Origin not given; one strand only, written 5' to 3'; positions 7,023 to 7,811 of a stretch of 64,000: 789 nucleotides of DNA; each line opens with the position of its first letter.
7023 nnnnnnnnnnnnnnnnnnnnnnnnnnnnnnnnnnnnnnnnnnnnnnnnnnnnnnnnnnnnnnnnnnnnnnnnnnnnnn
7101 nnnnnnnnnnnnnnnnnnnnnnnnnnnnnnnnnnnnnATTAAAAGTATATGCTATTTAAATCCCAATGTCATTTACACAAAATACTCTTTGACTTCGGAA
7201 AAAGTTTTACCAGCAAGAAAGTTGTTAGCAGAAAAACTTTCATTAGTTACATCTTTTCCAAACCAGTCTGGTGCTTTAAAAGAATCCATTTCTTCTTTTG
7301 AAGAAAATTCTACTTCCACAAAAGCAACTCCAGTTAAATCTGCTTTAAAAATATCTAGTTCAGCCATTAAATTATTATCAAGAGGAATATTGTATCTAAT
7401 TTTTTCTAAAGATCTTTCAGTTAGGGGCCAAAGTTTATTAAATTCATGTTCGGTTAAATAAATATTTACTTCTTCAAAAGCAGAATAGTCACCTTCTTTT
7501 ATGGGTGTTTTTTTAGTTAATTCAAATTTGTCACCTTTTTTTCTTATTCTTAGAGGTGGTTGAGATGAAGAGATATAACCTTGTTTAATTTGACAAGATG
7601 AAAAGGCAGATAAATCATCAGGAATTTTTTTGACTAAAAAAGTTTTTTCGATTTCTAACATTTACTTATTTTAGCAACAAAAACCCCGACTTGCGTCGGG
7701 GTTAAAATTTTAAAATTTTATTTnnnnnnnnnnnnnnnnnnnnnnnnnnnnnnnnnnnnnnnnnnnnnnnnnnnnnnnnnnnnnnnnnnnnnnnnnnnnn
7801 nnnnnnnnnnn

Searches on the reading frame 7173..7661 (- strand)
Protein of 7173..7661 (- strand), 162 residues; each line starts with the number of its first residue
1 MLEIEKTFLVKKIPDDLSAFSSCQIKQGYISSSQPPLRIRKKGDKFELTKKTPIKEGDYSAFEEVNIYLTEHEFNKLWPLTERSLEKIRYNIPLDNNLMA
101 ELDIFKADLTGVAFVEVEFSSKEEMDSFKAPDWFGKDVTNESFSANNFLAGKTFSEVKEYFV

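Call 3: search_protein_families(library=pfam, proteins=[window:7173-7661:-], max_evalue=0.01)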
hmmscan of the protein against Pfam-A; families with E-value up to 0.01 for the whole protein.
window:7173-7661:- (162 aa): 1 family
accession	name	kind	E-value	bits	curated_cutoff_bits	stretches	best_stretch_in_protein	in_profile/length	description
PF01928.26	CYTH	-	9.1e-06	26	23.2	1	26-126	36-152/179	CYTH domain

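Call 4: search_protein_families(library=ncbifam, proteins=[window:7173-7661:-], max_evalue=0.01)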
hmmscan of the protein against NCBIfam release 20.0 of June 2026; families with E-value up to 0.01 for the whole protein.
window:7173-7661:- (162 aa): 0 families

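Call 5: search_protein_families(library=padloc, proteins=[window:7173-7661:-], max_evalue=0.01)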
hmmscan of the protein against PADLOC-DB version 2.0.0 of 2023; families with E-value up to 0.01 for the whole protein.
window:7173-7661:- (162 aa): 0 families

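Call 15: find_homologous_proteins(query=window:7173-7661:-, max_evalue=0.001)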
Query window:7173-7661:- (162 aa): 444 proteins with E <= 0.001 among 468 candidates; the best 120 are listed.
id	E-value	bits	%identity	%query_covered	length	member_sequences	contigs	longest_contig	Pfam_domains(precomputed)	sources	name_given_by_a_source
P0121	1.9e-90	319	90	100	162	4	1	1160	PF01928.27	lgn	-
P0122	1.0e-89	317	88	100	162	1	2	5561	-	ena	-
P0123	2.4e-72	260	75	99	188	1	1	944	PF01928.27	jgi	jgi:CYTH domain-containing protein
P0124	4.5e-72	259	73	100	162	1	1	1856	PF01928.27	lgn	-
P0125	2.1e-71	257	73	99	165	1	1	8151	PF01928.27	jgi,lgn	-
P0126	1.7e-70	254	73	99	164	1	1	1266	PF01928.27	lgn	-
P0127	4.1e-70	253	72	99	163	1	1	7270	-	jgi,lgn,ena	-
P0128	7.6e-70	252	73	99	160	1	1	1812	PF01928.27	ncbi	-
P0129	2.3e-69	250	73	100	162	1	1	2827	PF01928.27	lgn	-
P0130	7.1e-69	249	71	99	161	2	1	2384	-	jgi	jgi:CYTH domain-containing protein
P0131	9.7e-69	248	70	99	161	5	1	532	-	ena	-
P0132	1.4e-68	248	70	99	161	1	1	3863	-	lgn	-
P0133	9.6e-68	245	71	100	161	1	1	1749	-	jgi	-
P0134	9.6e-68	245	68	99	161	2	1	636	-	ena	-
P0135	1.3e-67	245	71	99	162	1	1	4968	PF01928.27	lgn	-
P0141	5.5e-67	243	69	99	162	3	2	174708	PF01928.27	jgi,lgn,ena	-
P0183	6.3e-63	230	65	99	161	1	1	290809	PF01928.27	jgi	jgi:CYTH domain-containing protein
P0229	7.1e-60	220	67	98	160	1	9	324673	PF01928.27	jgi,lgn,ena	-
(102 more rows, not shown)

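Call 16: find_encoding_contigs(protein=P0183, flank=5000, max_places=2)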
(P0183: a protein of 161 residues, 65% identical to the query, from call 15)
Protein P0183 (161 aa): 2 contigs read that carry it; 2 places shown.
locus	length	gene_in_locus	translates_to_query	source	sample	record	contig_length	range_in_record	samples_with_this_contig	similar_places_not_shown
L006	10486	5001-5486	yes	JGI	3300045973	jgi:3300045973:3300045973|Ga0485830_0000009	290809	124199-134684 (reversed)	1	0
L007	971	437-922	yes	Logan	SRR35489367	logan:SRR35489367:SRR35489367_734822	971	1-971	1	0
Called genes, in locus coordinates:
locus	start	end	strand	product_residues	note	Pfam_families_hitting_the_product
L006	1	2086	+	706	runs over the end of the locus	PF17854:FtsK_alpha, PF01580:FtsK_SpoIIIE, PF09397:FtsK_gamma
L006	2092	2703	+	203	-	PF13413:HTH_25, PF09136:Glucodextran_B (weak)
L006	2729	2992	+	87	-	-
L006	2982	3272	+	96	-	-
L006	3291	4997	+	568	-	PF01411:tRNA-synt_2c, PF07973:tRNA_SAD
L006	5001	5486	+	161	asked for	PF01928:CYTH (weak)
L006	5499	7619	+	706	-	-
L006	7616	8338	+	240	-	PF04203:Sortase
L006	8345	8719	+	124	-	PF03652:RuvX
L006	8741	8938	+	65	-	-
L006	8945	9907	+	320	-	PF02618:YceG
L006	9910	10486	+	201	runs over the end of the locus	-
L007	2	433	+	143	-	?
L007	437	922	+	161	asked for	PF01928:CYTH (weak)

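Call 17: find_encoding_contigs(protein=P0229, flank=5000, max_places=3)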
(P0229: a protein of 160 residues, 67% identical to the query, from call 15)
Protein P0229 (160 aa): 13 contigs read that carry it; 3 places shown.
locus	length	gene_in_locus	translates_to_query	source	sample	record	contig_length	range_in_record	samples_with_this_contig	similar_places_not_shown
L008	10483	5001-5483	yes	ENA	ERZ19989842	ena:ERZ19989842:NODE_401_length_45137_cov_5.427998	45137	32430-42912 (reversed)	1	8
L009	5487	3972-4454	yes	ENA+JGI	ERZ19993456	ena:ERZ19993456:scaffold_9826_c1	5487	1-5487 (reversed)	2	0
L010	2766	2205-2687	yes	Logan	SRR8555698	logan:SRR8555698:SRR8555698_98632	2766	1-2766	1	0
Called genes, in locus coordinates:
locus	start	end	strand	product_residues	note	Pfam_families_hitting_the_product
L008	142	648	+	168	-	-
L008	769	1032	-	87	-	PF03083:MtN3_slv, PF04193:PQ-loop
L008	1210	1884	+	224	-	-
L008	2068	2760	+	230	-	-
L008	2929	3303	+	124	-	PF05014:Nuc_deoxyrib_tr (weak)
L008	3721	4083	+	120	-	-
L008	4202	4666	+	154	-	-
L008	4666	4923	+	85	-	-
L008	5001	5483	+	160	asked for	PF01928:CYTH (weak)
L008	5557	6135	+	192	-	PF00156:Pribosyltran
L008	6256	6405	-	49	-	-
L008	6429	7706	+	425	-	PF11999:Ice_binding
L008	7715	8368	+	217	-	PF04203:Sortase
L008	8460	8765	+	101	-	-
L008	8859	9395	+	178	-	PF00293:NUDIX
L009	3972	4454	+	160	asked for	PF01928:CYTH (weak)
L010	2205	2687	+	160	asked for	PF01928:CYTH (weak)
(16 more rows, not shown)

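Call 18: find_encoding_contigs(protein=P0141, flank=5000, max_places=2)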
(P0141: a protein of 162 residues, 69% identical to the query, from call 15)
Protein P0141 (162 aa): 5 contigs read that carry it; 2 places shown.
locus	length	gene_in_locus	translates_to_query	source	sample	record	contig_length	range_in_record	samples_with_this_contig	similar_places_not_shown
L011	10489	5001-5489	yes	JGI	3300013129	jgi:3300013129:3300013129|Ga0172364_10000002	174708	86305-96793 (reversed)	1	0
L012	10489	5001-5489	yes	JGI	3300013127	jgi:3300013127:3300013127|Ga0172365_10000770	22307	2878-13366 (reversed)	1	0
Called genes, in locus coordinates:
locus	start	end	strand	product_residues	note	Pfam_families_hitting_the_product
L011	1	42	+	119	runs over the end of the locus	-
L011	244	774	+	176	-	-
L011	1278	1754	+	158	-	-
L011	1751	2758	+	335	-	PF02518:HATPase_c (weak)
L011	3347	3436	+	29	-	-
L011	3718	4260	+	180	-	PF13274:SocA_Panacea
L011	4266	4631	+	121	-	-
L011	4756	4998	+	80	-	-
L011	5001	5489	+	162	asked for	PF01928:CYTH (weak)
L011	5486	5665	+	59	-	-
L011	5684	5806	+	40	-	-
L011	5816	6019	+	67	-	PF09962:DUF2196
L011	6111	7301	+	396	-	PF00270:DEAD, PF04851:ResIII, PF00271:Helicase_C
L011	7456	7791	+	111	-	PF00892:EamA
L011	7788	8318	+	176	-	PF00892:EamA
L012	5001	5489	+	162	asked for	PF01928:CYTH (weak)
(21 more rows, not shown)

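Call 20: search_solved_structures(query=window:7173-7661:-, max_evalue=1, show_alignments=3)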
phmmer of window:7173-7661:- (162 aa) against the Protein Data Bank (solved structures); distinct sequences matched with E-value up to 1: 2.
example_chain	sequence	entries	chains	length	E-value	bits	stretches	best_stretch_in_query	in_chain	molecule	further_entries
2fbl_A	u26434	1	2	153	1.4e-20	77.3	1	1-150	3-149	hypothetical protein NE1496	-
3typ_A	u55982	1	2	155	2.6e-20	76.5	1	2-150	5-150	Uncharacterized protein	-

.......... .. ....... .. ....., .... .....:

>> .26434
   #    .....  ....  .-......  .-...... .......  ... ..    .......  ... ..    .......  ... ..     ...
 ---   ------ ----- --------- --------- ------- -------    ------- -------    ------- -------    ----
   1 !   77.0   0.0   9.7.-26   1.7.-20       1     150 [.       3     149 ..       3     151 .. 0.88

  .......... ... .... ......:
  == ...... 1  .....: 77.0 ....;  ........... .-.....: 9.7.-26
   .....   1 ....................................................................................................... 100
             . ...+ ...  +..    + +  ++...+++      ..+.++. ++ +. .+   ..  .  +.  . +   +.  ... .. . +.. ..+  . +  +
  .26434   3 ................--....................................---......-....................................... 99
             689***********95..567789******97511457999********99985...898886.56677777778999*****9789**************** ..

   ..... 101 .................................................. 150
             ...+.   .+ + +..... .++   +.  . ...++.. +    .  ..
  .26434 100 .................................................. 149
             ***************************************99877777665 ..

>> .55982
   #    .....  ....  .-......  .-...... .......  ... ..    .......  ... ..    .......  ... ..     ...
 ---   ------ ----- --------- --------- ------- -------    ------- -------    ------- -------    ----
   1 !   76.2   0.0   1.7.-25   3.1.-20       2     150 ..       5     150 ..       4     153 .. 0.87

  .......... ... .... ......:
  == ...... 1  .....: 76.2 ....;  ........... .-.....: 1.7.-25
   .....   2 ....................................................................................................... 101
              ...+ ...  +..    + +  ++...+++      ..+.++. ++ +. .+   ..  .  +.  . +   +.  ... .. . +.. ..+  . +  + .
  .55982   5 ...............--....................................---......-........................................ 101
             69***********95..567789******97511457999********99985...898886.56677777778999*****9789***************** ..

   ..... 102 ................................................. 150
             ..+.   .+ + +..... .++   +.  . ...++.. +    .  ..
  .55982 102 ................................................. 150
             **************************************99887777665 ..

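Call 56: find_related_loci(query=window:7173-7661:-, collection=metagenome_contigs, flank=4000)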
Query window:7173-7661:- (162 aa) in metagenome_contigs; peptide patterns used: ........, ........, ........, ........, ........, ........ (x = any residue, [..] = any of these).
336 stretches matched a pattern; 13 encode a relative of the query (tblastn E <= 1e-3); 13 distinct loci.
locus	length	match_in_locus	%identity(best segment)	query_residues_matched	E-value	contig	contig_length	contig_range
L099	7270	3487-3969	72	1-161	2e-77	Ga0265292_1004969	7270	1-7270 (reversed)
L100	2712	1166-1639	72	1-158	1e-74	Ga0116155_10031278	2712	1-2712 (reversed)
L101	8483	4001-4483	66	1-161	3e-70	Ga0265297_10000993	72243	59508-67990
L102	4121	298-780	67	1-161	2e-70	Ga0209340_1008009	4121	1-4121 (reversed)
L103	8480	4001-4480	68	1-160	5e-70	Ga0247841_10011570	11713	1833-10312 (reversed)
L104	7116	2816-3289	63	1-158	6e-66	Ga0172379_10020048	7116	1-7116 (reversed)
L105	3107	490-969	62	1-160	5e-65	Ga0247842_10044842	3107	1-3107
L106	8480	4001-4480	62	1-160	7e-65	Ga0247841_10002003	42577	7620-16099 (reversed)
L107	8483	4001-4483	51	1-161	4e-53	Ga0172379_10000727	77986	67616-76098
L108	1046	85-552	45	2-157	3e-39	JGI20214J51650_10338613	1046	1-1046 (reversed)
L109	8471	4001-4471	43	2-157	2e-33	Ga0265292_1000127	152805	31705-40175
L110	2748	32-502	42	2-157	2e-32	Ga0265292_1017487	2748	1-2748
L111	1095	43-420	43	31-157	2e-28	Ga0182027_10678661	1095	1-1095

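Call 66: predict_structure(alignment_id=A3)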
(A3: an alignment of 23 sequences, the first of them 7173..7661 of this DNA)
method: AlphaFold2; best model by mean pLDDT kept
length: 162 residues; sequences in the alignment: 23
mean_pLDDT: 94.3   pTM: 0.87
mean pLDDT of the five models: 94.3, 93.6, 93.4, 92.7, 90.5
residues with pLDDT >= 90: 144; 70-90: 18; 50-70: 0; < 50: 0
segments of 3 or more residues with pLDDT < 50: none
pLDDT, mean of each block of 10 residues (from residue 1): 94 92 97 89 96 89 95 98 97 95 97 96 95 95 92 95 83
secondary structure, 60 per line:
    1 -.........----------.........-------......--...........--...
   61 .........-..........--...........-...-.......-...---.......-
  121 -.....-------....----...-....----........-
elements in order: E2-10 E21-29 E37-42 E45-55 E58-69 H71-80 E83-93 E99-105 E113-119 H122-126 E134-137 H146-149 H154-161

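Call 69: fold_search(model_id=the predicted structure, library=pdb)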
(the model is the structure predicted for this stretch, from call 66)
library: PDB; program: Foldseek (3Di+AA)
matches with E <= 10: 914; with E <= 0.001: 30
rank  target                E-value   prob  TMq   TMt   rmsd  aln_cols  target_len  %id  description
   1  3typ_B                1.7e-14  1.00  0.67  0.72   3.7       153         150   35  The crystal structure of the inorganic triphosphatase NE1496 (released 2012-05-09)
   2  2fbl_B                1.9e-14  1.00  0.69  0.75   4.8       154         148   35  The crystal structure of the hypothetical protein NE1496 (released 2005-12-20)
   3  2fbl_A                2.6e-14  1.00  0.68  0.75   3.2       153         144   35  The crystal structure of the hypothetical protein NE1496 (released 2005-12-20)
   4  3typ_A                1.2e-13  1.00  0.67  0.74   3.9       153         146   35  The crystal structure of the inorganic triphosphatase NE1496 (released 2012-05-09)
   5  7nsd                  1.9e-06  1.00  0.62  0.58   3.6       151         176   22  Triphosphate tunnel metalloenzyme from Sulfolobus acidocaldarius in complex with ATP and calcium (released 2021-06-02)
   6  2een_A                2.7e-06  1.00  0.49  0.46   5.0       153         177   18  Structure of PH1819 protein from Pyrococcus Horikoshii OT3 (released 2007-08-21)
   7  7nsa                  2.9e-06  1.00  0.60  0.56   3.7       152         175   23  Triphosphate tunnel metalloenzyme from Sulfolobus acidocaldarius in complex with pyrophosphate and calcium (released 2021-06-02)
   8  7nsf                  3.8e-06  1.00  0.63  0.58   3.5       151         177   22  Triphosphate tunnel metalloenzyme from Sulfolobus acidocaldarius in complex with triphosphate and magnesium (released 2021-06-02)
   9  6yp4                  4.0e-06  1.00  0.60  0.47   4.2       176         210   15  Putative adenylyl cyclase HpAC1 from Hippeastrum reveals a dominant triphophatase activity (released 2020-11-04)
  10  7ns9                  4.7e-06  1.00  0.60  0.55   3.7       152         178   23  Triphosphate tunnel metalloenzyme from Sulfolobus acidocaldarius in complex with triphosphate and calcium (released 2021-06-02)
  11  2gfg_B                5.0e-06  1.00  0.58  0.50   5.2       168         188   20  Crystal structure of a putative adenylate cyclase (bh2851) from bacillus halodurans at 2.12 A resolution (released 2006-05-02)
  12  3sy3_A                1.3e-05  1.00  0.54  0.50   5.9       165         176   19  GBAA_1210 protein, a putative adenylate cyclase, from Bacillus anthracis (released 2011-07-27)
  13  3sy3_C                2.0e-05  1.00  0.56  0.51   5.8       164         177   20  GBAA_1210 protein, a putative adenylate cyclase, from Bacillus anthracis (released 2011-07-27)
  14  2gfg_C                2.5e-05  1.00  0.54  0.48   8.6       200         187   18  Crystal structure of a putative adenylate cyclase (bh2851) from bacillus halodurans at 2.12 A resolution (released 2006-05-02)
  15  5a60                  3.6e-05  1.00  0.42  0.18   8.3       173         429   17  Crystal structure of full-length E. coli ygiF in complex with tripolyphosphate and two magnesium ions (released 2015-08-05)
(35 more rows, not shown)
